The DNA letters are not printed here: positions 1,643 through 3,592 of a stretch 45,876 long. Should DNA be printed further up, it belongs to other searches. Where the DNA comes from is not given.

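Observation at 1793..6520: Tandem paralogous 785-aa proteins fusing a degenerate radical-SAM-like barrel, a conserved Cys/His cluster, an unknown beta domain and a GT2 glycosyltransferase domain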

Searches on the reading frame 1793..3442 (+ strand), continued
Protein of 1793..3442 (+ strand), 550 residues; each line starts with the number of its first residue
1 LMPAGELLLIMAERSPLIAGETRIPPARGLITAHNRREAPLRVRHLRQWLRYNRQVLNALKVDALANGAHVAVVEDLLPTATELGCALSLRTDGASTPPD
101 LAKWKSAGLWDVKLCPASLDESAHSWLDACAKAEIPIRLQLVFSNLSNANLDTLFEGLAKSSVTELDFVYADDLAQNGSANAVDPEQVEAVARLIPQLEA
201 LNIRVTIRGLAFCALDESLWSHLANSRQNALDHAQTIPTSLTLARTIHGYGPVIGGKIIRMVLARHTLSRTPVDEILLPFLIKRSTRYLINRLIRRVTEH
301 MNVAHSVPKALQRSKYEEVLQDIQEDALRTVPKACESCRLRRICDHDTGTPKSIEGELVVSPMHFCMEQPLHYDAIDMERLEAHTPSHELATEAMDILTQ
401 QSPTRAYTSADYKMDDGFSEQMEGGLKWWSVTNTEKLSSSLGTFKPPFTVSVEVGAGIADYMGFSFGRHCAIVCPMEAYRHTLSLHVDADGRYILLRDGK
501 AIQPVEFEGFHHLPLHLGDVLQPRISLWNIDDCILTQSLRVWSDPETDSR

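Call 58: search_dna_similar(query=P0252, collection=phages, mode=protein, max_evalue=0.00001, max_rows=25)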
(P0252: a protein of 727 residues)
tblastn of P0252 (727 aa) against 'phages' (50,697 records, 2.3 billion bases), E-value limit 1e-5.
Records with a match: 20; places in all: 20; records where one place covers at least 80% of the query: 0.
Best place of each record, by identity: <60% 20.
By first word of the organism name: Campylobacter 15; Acinetobacter 4; Synechococcus 1.
By host as written in the record: - 8; Campylobacter jejuni 5; Campylobacter sp. 4; Campylobacter jejuni RM1221 1; Campylobacter coli 99-2 1; Synechococcus sp. MIT S9220 1.
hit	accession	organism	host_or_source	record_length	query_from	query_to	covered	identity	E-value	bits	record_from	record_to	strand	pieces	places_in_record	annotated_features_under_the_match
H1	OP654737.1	Campylobacter phage vB_CjeM_WX1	Campylobacter jejuni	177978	8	303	41%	30.8%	9e-26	120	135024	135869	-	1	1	radical SAM protein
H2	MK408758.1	Campylobacter phage CP20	Campylobacter jejuni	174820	8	303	41%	30.8%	1e-25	120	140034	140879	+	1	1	radical SAM domain protein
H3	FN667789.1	Campylobacter phage CPt10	-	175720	8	303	41%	30.8%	1e-25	120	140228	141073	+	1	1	hypothetical phage protein (Radical SAM family) | HMMPfam hit to PF04055, Radical SAM, score 6.5e-25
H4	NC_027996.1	Campylobacter phage CPt10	-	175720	8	303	41%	30.8%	1e-25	120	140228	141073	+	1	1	radical SAM domain-containing protein | HMMPfam hit to PF04055, Radical SAM, score 6.5e-25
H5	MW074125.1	Campylobacter phage CJLB-12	Campylobacter jejuni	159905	8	303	41%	30.5%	1e-25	119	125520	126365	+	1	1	hypothetical protein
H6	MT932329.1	Campylobacter phage F379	Campylobacter jejuni RM1221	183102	8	303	41%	30.5%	1e-25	119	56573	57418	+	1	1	putative radical SAM protein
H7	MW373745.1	Campylobacter phage CJLB-13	Campylobacter jejuni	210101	8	303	41%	30.5%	1e-25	119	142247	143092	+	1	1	record has no annotation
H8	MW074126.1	Campylobacter phage CJLB-14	Campylobacter jejuni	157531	8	303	41%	30.5%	2e-25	119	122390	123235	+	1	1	hypothetical protein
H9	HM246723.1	Campylobacter phage vB_CcoM-IBB_35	-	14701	8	303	41%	30.5%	3e-25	118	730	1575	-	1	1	radical SAM domain protein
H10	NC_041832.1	Campylobacter phage vB_CcoM-IBB_35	-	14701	8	303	41%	30.5%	3e-25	118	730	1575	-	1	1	radical SAM domain-containing protein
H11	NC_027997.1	Campylobacter phage CP220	Campylobacter sp.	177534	8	303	41%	30.5%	4e-25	118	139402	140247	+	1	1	radical SAM domain-containing protein | HMMSmart hit to SM00729, MoaA, NifB, PqqE domain,score 0.0074 | HMMPfam hit to PF04055, Radical SAM superfamily,score 5.8e-25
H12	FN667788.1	Campylobacter phage CP220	Campylobacter sp.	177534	8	303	41%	30.5%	4e-25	118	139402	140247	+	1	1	hypothetical phage protein (Radical SAM family) | HMMSmart hit to SM00729, MoaA, NifB, PqqE domain,score 0.0074 | HMMPfam hit to PF04055, Radical SAM superfamily,score 5.8e-25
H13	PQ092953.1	Campylobacter phage CC_R7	Campylobacter coli 99-2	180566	4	303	41%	29.1%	6e-26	120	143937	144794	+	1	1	radical SAM protein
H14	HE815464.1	Campylobacter phage CP21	Campylobacter sp.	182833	8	264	35%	31.7%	1e-24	117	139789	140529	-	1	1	CP21_189: radical SAM domain-containing protein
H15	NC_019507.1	Campylobacter phage CP21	Campylobacter sp.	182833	8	264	35%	31.7%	1e-24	117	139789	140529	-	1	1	CP21_189: radical SAM domain-containing protein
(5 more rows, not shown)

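Call 75: list_cluster_members(proteins=[P0207, P0224, P0208, P0212, P0217, P0218, P0216, P0239, P0266, P0234])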
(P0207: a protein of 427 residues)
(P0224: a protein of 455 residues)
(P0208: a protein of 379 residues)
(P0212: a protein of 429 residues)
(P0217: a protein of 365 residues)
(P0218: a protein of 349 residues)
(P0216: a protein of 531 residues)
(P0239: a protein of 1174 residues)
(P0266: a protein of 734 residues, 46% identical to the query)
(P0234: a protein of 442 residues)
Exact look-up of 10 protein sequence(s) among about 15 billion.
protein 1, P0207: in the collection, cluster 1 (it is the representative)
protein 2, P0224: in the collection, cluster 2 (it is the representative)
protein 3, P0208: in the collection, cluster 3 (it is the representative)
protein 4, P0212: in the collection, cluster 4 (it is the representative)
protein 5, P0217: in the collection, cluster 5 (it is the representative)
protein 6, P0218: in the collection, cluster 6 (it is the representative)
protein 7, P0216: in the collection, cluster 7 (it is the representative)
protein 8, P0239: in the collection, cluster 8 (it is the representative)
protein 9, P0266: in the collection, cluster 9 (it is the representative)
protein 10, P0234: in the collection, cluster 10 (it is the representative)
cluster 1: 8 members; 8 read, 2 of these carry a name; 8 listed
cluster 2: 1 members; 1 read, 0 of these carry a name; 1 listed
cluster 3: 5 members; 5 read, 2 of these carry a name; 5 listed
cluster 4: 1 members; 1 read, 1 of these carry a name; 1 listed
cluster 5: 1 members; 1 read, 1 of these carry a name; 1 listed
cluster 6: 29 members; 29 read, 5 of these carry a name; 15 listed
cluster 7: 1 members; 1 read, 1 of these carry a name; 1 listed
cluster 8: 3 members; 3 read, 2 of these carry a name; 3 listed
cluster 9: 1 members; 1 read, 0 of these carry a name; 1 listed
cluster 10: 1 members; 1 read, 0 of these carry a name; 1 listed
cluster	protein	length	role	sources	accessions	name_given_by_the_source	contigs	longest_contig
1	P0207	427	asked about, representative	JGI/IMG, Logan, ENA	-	-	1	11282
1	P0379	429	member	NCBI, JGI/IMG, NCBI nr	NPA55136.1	MAG: radical SAM protein [Epsilonproteobacteria bacterium] | radical SAM protein [Campylobacterota bacterium]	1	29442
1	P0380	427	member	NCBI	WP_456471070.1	radical SAM protein [Caminibacter sp.]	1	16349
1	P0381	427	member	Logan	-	-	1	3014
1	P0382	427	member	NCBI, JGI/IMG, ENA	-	-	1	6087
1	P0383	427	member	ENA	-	-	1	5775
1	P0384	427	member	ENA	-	-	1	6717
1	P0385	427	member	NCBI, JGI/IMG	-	-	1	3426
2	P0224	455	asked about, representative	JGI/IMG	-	-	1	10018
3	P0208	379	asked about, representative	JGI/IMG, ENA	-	-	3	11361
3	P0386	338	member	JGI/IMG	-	MoaA/NifB/PqqE/SkfB family radical SAM enzyme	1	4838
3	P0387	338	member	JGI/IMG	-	MoaA/NifB/PqqE/SkfB family radical SAM enzyme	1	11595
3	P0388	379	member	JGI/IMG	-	-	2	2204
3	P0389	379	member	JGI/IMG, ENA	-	-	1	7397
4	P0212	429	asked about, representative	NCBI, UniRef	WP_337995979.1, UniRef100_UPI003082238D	radical SAM protein [Oleispirillum naphthae] | radical SAM protein n=1 Tax=Oleispirillum naphthae TaxID=2838853 RepID=UPI003082238D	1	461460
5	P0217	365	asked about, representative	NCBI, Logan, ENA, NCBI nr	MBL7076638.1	MAG: radical SAM protein [Kiritimatiellae bacterium] | radical SAM protein [Kiritimatiellia bacterium]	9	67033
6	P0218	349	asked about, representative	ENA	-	-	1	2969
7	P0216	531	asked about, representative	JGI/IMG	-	MoaA/NifB/PqqE/SkfB family radical SAM enzyme/thymidylate kinase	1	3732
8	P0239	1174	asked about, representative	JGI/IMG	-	glycosyltransferase involved in cell wall biosynthesis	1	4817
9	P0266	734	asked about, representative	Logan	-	-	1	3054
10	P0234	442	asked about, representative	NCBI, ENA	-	-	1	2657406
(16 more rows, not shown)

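Call 76: find_encoding_contigs(protein=P0212, flank=7000, max_places=1)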
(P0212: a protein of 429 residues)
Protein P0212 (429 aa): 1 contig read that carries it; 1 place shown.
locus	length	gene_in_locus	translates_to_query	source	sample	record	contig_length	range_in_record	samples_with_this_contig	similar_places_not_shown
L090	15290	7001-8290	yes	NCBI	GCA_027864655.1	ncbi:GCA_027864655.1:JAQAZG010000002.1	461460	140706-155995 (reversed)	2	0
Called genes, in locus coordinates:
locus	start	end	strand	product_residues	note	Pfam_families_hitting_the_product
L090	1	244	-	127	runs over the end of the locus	PF07309:FlaF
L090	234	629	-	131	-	PF07378:FlbT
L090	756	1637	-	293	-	PF00669:Flagellin_N, PF00700:Flagellin_C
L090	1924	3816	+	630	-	PF13181:TPR_8 (faint), PF14559:TPR_19 (faint), PF13424:TPR_12 (weak), PF13432:TPR_16, PF13414:TPR_11 (weak), PF00515:TPR_1 (weak), PF07719:TPR_2 (weak), PF13844:Glyco_transf_41, +2 more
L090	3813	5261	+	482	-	PF07719:TPR_2 (faint), PF13174:TPR_6 (faint), PF13432:TPR_16 (faint), PF13181:TPR_8 (faint), PF13414:TPR_11 (faint), PF13431:TPR_17 (faint), PF00515:TPR_1 (faint)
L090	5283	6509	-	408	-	PF13524:Glyco_trans_1_2 (faint), PF20706:GT4-conflict, PF13692:Glyco_trans_1_4, PF00534:Glycos_transf_1 (weak)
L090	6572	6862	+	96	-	-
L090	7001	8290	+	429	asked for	PF04055:Radical_SAM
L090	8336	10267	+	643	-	PF04577:Glyco_transf_61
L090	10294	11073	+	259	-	PF00483:NTP_transferase, PF12804:NTP_transf_3 (weak)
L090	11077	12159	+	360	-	PF04321:RmlD_sub_bind, PF01073:3Beta_HSD, PF01370:Epimerase, PF02719:Polysacc_synt_2, PF16363:GDP_Man_Dehyd, PF07993:NAD_binding_4 (weak)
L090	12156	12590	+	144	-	PF00908:dTDP_sugar_isom (weak)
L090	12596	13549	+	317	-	PF01073:3Beta_HSD, PF01370:Epimerase, PF04321:RmlD_sub_bind, PF16363:GDP_Man_Dehyd, PF13460:NAD_binding_10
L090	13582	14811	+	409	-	PF13578:Methyltransf_24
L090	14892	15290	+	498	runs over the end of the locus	PF07719:TPR_2 (faint), PF13181:TPR_8 (faint), PF04577:Glyco_transf_61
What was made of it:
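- The Oleispirillum relative sits in a sugar island next to flagellin, FlaF and FlbT (call 76).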

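Call 77: find_encoding_contigs(protein=P0234, flank=7000, max_places=1)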
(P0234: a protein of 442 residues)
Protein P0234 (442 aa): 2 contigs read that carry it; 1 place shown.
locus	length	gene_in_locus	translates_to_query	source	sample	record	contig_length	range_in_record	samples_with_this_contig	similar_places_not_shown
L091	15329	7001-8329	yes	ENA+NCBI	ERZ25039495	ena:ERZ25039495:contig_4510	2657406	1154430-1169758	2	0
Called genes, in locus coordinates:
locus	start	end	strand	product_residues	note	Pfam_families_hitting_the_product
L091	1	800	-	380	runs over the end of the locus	PF03825:Nuc_H_symport, PF07690:MFS_1, PF12832:MFS_1_like, PF07690:MFS_1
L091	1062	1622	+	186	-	PF05685:Uma2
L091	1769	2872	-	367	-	PF01264:Chorismate_synt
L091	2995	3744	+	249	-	PF13489:Methyltransf_23, PF07021:MetW, PF13847:Methyltransf_31, PF08241:Methyltransf_11, PF13649:Methyltransf_25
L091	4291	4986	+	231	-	PF20706:GT4-conflict, PF00534:Glycos_transf_1, PF13692:Glyco_trans_1_4, PF13524:Glyco_trans_1_2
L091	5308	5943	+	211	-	-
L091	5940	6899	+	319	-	PF01370:Epimerase, PF02719:Polysacc_synt_2 (faint), PF04321:RmlD_sub_bind (weak), PF16363:GDP_Man_Dehyd, PF07993:NAD_binding_4 (weak)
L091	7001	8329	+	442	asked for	PF13353:Fer4_12 (faint), PF04055:Radical_SAM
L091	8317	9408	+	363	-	PF13506:Glyco_transf_21 (weak), PF00535:Glycos_transf_2, PF10111:Glyco_tranf_2_2 (weak), PF13641:Glyco_tranf_2_3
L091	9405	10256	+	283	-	PF01061:ABC2_membrane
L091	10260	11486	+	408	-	PF00005:ABC_tran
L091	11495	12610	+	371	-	PF13088:BNR_2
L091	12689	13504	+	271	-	PF00685:Sulfotransfer_1 (faint), PF13469:Sulfotransfer_3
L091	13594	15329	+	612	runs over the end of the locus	-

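Call 85: find_related_loci(query=A5, collection=viral_contigs, flank=6000)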
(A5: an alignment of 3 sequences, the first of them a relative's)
Query A5 (727 aa) in viral_contigs; peptide patterns used: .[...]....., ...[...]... (x = any residue, [..] = any of these).
202 stretches matched a pattern, but none encodes a relative of the query by tblastn (E <= 1e-3).
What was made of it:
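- Closest known: Intact-motif rSAM-β-sandwich-GT2 fusions on T4-like phage contigs. Different: Three clusters were found, and none in IMG/VR with the patterns used (call 85).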

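Call 89: find_encoding_contigs(protein=P0217, flank=6000, max_places=1)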
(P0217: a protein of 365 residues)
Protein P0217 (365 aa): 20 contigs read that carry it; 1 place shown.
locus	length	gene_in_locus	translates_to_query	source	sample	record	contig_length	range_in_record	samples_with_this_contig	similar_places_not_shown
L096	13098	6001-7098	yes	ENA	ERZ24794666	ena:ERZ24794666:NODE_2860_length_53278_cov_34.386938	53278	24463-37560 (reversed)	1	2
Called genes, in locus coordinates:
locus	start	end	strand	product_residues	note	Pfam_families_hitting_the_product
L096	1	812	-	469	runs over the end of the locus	PF02310:B12-binding, PF04055:Radical_SAM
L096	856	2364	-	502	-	PF02310:B12-binding, PF04055:Radical_SAM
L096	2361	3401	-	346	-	PF00535:Glycos_transf_2, PF10111:Glyco_tranf_2_2, PF12804:NTP_transf_3 (weak), PF13641:Glyco_tranf_2_3, PF13506:Glyco_transf_21 (weak)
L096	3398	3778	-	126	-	-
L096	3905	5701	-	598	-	PF00890:FAD_binding_2 (weak), PF01266:DAO (faint), PF01593:Amino_oxidase, PF07992:Pyr_redox_2 (faint), PF12831:FAD_oxidored (faint), PF13450:NAD_binding_8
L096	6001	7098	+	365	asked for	PF04055:Radical_SAM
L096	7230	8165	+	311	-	PF00685:Sulfotransfer_1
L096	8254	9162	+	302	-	PF00535:Glycos_transf_2, PF13641:Glyco_tranf_2_3, PF10111:Glyco_tranf_2_2, PF13632:Glyco_trans_2_3 (weak)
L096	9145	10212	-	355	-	PF00535:Glycos_transf_2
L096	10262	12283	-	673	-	PF01073:3Beta_HSD, PF01370:Epimerase, PF02719:Polysacc_synt_2 (weak), PF04321:RmlD_sub_bind, PF16363:GDP_Man_Dehyd, PF07993:NAD_binding_4, PF00535:Glycos_transf_2, PF10111:Glyco_tranf_2_2, +1 more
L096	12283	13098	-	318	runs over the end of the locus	PF01073:3Beta_HSD, PF01370:Epimerase, PF02719:Polysacc_synt_2, PF03435:Sacchrp_dh_NADP (weak), PF04321:RmlD_sub_bind, PF07993:NAD_binding_4 (weak), PF16363:GDP_Man_Dehyd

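Call 90: find_encoding_contigs(protein=P0379, flank=6000, max_places=1)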
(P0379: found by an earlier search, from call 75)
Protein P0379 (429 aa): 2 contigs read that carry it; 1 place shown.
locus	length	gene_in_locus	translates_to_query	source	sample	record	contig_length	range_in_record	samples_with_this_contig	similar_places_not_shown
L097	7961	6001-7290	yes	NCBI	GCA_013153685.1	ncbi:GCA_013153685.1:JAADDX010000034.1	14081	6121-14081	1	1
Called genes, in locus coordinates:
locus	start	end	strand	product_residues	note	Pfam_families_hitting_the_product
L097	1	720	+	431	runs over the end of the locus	PF07498:Rho_N, PF07497:Rho_RNA_bind, PF00006:ATP-synt_ab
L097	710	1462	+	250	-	PF01177:Asp_Glu_race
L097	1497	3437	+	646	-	-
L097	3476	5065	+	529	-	-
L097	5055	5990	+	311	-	PF00535:Glycos_transf_2, PF10111:Glyco_tranf_2_2, PF13641:Glyco_tranf_2_3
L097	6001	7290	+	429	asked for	PF04055:Radical_SAM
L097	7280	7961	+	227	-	?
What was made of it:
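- They sit beside GT genes in glycan clusters of Oleispirillum, Kiritimatiellia, Campylobacterota and another bacterium (calls 76, 77, 89, 90).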
